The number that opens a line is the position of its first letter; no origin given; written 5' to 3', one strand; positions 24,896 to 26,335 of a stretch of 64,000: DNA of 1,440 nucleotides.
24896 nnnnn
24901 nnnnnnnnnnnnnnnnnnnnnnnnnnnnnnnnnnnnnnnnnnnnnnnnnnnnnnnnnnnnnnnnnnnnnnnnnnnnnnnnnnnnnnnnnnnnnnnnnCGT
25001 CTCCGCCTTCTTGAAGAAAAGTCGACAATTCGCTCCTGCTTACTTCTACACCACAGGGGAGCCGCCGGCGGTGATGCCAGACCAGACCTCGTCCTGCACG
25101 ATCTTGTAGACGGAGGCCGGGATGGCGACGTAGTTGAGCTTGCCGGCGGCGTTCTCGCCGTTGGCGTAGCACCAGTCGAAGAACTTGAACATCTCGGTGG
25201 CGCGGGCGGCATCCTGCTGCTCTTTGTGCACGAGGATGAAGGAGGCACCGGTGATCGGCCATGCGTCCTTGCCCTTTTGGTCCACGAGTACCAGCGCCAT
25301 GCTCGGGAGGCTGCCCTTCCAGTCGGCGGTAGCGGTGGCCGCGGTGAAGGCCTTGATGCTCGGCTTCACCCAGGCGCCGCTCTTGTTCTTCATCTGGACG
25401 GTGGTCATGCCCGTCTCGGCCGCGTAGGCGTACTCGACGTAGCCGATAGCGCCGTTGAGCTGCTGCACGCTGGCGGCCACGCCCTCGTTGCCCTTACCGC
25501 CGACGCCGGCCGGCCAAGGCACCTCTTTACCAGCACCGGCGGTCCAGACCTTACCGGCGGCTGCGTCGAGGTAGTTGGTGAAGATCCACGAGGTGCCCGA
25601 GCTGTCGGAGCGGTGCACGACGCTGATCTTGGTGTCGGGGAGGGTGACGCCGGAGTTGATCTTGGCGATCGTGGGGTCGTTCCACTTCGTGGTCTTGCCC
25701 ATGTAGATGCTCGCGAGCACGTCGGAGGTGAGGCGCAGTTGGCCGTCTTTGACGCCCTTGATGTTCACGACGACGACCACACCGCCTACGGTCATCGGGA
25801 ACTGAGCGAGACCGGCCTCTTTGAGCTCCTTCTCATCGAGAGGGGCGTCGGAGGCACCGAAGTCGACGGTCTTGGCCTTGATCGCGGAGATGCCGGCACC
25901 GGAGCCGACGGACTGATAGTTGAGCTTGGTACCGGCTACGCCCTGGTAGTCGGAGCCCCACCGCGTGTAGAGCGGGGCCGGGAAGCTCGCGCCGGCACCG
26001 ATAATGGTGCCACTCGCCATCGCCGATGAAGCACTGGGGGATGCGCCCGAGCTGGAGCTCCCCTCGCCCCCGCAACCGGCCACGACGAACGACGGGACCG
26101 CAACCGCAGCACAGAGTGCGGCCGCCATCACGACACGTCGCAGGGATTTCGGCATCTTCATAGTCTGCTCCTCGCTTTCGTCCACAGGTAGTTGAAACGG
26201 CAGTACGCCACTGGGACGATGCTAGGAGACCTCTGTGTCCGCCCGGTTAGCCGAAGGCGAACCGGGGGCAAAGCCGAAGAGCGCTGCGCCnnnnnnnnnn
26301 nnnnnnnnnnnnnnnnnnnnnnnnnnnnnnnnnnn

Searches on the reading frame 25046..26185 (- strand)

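Call 19: search_protein_families(library=pfam, proteins=[window:25046-26185:-], max_evalue=0.0001)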
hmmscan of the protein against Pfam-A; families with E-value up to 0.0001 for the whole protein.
window:25046-26185:- (379 aa): 3 families
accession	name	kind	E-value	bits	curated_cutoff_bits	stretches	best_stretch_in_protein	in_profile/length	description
PF12849.12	PBP_like_2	-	4.4e-38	132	27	1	51-338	2-262/267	PBP superfamily domain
PF01547.30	SBP_bac_1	-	1.9e-16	61.4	26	1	63-344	6-305/307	Bacterial extracellular solute-binding protein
PF12727.12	PBP_like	-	3.7e-05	23.4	27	0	84-210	9-117/193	PBP superfamily domain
